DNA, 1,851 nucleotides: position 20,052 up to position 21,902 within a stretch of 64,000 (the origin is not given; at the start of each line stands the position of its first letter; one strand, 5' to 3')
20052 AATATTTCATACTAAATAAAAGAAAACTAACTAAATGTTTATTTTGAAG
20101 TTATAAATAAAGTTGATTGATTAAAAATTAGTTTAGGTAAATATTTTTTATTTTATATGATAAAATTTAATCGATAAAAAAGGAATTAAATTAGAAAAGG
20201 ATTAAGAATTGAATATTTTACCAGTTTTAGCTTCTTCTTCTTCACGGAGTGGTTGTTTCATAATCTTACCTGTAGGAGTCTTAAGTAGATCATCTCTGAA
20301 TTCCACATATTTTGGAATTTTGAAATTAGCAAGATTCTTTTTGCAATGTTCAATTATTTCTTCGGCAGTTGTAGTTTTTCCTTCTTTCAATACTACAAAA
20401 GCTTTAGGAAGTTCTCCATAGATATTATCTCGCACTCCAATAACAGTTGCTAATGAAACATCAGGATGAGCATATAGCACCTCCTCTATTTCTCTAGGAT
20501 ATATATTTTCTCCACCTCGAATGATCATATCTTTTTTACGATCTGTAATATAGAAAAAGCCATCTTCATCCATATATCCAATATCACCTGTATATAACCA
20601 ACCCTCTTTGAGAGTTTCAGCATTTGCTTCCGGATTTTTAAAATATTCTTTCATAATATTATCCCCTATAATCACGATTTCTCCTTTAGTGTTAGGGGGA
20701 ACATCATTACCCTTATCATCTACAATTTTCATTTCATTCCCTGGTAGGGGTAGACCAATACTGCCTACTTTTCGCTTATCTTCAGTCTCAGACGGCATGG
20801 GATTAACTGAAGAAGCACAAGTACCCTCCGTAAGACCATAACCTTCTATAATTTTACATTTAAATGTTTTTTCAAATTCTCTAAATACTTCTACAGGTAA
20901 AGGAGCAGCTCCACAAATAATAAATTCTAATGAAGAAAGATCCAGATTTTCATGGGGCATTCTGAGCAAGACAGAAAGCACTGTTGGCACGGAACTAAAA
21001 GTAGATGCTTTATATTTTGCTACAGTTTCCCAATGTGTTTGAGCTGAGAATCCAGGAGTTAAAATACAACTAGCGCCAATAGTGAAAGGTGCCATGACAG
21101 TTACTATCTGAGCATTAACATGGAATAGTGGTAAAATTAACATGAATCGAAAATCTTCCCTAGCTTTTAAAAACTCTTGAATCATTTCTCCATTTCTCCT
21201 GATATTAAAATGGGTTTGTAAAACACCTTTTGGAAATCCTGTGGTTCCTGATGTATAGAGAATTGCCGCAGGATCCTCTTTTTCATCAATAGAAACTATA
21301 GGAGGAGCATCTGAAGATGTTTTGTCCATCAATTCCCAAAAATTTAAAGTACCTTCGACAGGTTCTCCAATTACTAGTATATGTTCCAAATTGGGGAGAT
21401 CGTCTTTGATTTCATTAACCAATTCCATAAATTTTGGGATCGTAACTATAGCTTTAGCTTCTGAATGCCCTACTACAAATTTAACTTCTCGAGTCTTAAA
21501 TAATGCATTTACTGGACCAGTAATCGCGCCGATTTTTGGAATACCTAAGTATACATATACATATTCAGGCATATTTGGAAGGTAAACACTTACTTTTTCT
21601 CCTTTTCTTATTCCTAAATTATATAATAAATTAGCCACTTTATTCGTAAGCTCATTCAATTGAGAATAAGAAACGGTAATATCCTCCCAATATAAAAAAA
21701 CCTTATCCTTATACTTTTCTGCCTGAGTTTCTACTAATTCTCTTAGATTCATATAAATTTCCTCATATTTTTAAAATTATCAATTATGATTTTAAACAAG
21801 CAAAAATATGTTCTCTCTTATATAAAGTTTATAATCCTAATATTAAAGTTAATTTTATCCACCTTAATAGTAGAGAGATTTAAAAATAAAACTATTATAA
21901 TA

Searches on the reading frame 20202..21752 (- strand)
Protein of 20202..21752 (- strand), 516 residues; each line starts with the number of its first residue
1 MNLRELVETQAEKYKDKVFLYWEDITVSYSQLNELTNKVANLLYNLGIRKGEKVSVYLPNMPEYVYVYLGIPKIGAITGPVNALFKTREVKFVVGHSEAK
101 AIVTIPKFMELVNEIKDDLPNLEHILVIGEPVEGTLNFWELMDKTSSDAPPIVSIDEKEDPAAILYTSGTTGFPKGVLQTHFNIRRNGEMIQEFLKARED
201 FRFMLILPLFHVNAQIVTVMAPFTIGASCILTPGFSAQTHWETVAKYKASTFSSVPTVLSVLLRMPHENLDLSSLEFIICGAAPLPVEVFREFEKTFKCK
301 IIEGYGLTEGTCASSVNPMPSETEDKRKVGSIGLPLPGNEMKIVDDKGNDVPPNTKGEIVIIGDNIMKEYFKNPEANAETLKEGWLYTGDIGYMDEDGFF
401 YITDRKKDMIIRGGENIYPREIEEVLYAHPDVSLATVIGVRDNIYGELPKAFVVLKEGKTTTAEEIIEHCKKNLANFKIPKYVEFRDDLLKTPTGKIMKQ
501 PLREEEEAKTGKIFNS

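Call 58: search_protein_families(library=pfam, proteins=[window:20202-21752:-], max_evalue=0.00001)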
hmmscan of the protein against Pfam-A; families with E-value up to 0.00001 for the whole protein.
window:20202-21752:- (516 aa): 2 families
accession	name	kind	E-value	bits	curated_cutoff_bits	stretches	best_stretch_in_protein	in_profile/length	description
PF00501.34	AMP-binding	-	5.6e-98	328.7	29.9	1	8-371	2-384/384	AMP-binding enzyme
PF13193.12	AMP-binding_C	-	5.4e-22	78.9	24.5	1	421-496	1-76/76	AMP-binding enzyme C-terminal domain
